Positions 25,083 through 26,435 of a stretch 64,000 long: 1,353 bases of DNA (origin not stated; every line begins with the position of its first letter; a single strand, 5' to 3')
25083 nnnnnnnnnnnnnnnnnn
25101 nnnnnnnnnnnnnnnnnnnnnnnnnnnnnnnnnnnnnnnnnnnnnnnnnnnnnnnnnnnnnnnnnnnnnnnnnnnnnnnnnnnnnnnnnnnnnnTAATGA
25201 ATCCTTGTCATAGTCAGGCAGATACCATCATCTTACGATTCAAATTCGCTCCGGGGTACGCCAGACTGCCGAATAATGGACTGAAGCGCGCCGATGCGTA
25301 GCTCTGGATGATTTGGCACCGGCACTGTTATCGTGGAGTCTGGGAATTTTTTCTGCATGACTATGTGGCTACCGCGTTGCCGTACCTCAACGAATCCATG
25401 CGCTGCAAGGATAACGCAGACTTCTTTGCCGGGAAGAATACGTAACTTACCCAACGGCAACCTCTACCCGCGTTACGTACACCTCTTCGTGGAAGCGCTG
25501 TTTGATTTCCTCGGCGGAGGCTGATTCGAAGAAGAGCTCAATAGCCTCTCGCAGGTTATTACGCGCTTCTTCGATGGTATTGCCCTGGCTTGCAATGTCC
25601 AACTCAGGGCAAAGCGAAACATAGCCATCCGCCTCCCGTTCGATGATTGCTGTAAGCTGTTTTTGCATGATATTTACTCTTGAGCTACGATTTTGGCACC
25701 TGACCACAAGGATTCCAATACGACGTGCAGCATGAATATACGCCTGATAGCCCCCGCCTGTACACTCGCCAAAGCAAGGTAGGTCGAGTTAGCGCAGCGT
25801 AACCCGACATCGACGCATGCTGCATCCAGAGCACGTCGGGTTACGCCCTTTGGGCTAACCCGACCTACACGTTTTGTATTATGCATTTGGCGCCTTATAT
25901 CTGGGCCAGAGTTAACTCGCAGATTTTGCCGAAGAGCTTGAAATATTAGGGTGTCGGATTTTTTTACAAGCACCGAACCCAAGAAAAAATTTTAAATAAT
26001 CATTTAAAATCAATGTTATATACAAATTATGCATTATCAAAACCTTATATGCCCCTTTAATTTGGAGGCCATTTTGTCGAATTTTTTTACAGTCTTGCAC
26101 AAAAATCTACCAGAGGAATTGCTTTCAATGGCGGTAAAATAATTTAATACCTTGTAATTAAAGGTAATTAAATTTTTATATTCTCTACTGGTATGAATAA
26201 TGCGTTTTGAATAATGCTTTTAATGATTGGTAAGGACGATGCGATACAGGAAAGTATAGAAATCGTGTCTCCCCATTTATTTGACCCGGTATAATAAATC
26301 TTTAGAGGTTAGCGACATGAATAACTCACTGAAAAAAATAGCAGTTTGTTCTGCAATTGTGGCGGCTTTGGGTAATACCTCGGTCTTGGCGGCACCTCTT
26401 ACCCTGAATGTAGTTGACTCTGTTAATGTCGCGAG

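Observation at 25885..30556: Three PEP-CTERM cassettes with near-identical ~0.4 kb leaders and shared 3' ends but unrelated passenger domains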

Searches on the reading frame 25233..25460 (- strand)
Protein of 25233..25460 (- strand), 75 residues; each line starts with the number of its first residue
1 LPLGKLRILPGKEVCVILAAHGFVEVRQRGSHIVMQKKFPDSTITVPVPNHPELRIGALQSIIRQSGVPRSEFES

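Call 8: search_protein_families(library=ncbifam, proteins=[window:25233-25460:-], max_evalue=0.01)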
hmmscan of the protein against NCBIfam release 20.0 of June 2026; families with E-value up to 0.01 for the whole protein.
window:25233-25460:- (75 aa): 0 families

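Call 9: search_protein_families(library=pfam, proteins=[window:25233-25460:-], max_evalue=0.01)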
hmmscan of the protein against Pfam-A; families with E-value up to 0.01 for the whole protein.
window:25233-25460:- (75 aa): 1 family
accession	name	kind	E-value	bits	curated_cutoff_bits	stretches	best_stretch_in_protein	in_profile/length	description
PF07927.17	HicA_toxin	-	2.9e-18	66.1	27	1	11-68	1-58/58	HicA toxin of bacterial toxin-antitoxin,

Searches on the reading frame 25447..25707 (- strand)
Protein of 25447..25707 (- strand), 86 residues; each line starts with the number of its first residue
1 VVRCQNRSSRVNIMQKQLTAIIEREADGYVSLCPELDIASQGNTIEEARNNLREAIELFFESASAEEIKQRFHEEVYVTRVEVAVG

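Call 8: search_protein_families(library=ncbifam, proteins=[window:25447-25707:-], max_evalue=0.01)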
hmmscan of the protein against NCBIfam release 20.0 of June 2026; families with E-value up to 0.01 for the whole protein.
window:25447-25707:- (86 aa): 0 families

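Call 9: search_protein_families(library=pfam, proteins=[window:25447-25707:-], max_evalue=0.01)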
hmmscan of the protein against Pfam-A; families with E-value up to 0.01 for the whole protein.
window:25447-25707:- (86 aa): 4 families
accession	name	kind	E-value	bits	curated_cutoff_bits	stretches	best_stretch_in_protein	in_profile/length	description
PF21748.3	UPF0150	-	0.0011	19.3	27.3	1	27-58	19-51/64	UPF0150-like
PF15919.11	HicB_lk_antitox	-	0.0013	19.3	27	1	25-65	9-50/123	HicB_like antitoxin of bacterial toxin-antitoxin system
PF01813.22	ATP-synt_D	-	0.0091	16.3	25.7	1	34-80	109-155/196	ATP synthase subunit D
PF24113.1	DUF7387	-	0.01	16.6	27.9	0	34-70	29-63/85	Family of unknown function (DUF7387)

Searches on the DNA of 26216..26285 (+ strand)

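Call 74: build_rna_model(alignment_id=A4)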
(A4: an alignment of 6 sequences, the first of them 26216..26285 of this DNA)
Model R1 built from alignment A4 (6 sequences, 81 columns); structure: RNAalifold consensus.
model positions 78; base pairs 16; branch points 0; effective number of sequences 2.77; information 0.726 bits per position. Calibrated on 0.2 Mb of random sequence (short: E-values are rough).
structure used (alignment columns):
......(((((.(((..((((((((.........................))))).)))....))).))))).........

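Call 76: search_with_rna_model(model_id=R1, sources=[window, L002, L003, L004, L005, L006, L007, L008, L009, L010, L011, L012, L013, L014, L015, L016, L017, L018, L019, L020, L021, L022, L023, L024, L025, L026, L027, L028, L029, L030, L031, L032, L033, L034, L035, L036, L037, L038, L039, L040, L041, L042, L043, L044, L045, L046, L047, L048, L049, L050, L051, L052, L053, L054, L055, L056, L057, L058, L059, L060, L061, L062, L063, L064, L065, L066, L067, L068, L069, L070, L071, L072, L073, L074, L075, L076, L077, L078, L079, L080, L081, L082, L083, L084, L085, L086, L087, L088, L089, L090, L091, L092, L093, L094, L095, L096, L097, L098, L099, L100], max_evalue=1)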
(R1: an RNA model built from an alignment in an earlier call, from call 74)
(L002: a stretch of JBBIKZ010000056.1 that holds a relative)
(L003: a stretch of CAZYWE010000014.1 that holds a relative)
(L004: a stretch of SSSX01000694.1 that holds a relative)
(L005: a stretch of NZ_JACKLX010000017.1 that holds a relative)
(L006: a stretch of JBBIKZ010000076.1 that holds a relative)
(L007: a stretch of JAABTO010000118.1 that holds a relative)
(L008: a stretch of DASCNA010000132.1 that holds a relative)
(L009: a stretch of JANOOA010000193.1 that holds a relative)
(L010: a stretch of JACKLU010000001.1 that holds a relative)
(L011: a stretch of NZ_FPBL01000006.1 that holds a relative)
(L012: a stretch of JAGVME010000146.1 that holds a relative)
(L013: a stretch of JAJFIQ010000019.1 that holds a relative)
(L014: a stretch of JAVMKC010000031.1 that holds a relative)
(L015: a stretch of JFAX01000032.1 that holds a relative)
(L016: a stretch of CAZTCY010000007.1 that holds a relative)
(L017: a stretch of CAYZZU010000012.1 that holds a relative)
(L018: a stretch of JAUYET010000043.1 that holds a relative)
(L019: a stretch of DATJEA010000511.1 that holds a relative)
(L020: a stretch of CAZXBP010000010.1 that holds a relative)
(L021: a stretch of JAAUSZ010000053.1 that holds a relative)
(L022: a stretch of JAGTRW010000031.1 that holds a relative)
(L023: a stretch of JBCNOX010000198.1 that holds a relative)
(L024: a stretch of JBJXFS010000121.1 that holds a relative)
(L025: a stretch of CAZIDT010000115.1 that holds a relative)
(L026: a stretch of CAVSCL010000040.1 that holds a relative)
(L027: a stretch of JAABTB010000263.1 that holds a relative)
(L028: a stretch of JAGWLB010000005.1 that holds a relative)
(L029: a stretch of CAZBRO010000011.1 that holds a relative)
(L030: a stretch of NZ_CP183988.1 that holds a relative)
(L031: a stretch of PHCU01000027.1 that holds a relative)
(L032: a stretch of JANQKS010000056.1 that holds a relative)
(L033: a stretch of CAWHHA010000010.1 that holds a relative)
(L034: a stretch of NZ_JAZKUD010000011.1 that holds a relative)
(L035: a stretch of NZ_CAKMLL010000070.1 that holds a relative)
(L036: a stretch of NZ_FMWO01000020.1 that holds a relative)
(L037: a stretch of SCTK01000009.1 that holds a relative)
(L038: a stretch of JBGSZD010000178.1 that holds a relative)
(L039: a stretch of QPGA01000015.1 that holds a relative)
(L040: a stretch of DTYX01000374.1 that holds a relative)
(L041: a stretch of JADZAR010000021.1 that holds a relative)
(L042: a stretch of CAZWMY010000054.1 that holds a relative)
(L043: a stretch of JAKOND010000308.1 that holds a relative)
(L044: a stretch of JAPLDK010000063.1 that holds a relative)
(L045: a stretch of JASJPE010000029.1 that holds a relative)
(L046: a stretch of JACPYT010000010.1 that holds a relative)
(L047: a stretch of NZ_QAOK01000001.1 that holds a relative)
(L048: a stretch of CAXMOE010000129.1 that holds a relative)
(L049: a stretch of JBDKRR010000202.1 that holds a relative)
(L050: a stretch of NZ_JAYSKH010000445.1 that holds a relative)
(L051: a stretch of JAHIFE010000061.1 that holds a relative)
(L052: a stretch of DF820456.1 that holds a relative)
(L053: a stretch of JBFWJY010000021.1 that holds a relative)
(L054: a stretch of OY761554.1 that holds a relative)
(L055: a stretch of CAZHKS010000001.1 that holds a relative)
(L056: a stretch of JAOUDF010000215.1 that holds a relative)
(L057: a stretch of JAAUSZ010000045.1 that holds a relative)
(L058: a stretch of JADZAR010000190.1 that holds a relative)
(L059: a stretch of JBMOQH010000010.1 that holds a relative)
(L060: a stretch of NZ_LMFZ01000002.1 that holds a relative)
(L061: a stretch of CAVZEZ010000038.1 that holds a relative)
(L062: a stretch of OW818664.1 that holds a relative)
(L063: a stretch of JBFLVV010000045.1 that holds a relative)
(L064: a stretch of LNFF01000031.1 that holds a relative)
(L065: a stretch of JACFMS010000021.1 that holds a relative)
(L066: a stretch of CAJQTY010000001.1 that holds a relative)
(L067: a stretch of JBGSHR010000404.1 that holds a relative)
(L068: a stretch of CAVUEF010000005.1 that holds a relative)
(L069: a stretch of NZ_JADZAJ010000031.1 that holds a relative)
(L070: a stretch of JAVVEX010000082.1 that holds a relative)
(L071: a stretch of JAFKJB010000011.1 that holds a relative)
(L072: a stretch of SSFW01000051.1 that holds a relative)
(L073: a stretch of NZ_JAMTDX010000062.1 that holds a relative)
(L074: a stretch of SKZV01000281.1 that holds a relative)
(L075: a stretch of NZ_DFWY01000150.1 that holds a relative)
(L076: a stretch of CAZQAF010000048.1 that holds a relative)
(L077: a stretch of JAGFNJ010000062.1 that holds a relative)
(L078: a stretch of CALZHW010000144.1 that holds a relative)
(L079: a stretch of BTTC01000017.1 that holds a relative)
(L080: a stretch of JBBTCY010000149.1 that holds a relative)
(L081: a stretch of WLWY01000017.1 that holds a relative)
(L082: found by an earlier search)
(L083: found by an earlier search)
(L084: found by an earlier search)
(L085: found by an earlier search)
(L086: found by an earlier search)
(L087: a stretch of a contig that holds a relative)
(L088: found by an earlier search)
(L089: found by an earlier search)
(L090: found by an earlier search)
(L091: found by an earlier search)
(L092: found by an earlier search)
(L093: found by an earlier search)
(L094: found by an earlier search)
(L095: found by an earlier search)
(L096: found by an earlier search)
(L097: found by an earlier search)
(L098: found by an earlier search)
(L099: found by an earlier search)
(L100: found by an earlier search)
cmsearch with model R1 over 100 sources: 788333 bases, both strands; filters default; matches with E-value up to 1: 5.
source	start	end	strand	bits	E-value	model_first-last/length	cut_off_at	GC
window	29648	29721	+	85.8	2.4e-18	1-78/78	no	0.39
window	26218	26289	+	81.6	3e-17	1-78/78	no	0.4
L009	1927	2004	-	81.4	3.4e-17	1-78/78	no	0.41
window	27888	27958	+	80.7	5e-17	1-78/78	no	0.35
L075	1100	1177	-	72.8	5.7e-15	1-78/78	no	0.41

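Call 77: search_with_rna_model(model_id=R1, sources=[L101, L102, L103, L104, L105, L106, L107, L108, L109, L110, L111, L112, L113, L114, L115, L116, L117, L118, L119, L120, L121, L122, L123, L126, L128, L129, L130, L131, L132, L133], max_evalue=1)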
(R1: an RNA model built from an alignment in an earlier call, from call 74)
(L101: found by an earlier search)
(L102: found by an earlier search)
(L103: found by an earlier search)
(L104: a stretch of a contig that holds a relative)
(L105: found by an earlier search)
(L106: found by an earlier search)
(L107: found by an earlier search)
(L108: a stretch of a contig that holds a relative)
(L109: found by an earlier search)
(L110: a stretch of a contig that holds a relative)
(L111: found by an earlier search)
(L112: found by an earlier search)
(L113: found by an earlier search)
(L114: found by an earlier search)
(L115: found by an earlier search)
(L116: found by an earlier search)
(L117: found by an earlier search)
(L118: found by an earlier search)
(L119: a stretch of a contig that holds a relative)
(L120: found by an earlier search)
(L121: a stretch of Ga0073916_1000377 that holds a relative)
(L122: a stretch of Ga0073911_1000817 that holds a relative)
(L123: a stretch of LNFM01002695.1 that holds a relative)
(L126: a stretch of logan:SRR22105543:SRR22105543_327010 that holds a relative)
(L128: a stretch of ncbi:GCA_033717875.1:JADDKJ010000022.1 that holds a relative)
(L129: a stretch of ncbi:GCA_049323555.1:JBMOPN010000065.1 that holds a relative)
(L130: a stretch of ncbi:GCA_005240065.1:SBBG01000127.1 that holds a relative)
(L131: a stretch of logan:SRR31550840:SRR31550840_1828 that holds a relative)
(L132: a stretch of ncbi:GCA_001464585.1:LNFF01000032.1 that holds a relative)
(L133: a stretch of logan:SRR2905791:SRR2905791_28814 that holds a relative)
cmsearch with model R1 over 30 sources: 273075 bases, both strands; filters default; matches with E-value up to 1: 2.
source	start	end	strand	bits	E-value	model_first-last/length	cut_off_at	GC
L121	2659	2736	+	95.6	2.3e-21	1-78/78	no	0.37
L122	1744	1821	+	95.6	2.3e-21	1-78/78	no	0.37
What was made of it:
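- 26221..26282 (+): Conserved 5'UTR block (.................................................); function unknown. Found nowhere else in the roughly 1 Mb of loci held in the session (calls 76, 77).
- A covariance model found no further instances in about 1 Mb of PEP-CTERM loci (calls 76, 77), so covariation cannot be tested.
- Tried and rejected: A covariance model of the 5'UTR block found only its own training sequences in about 1 Mb of loci (calls 74, 76, 77).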
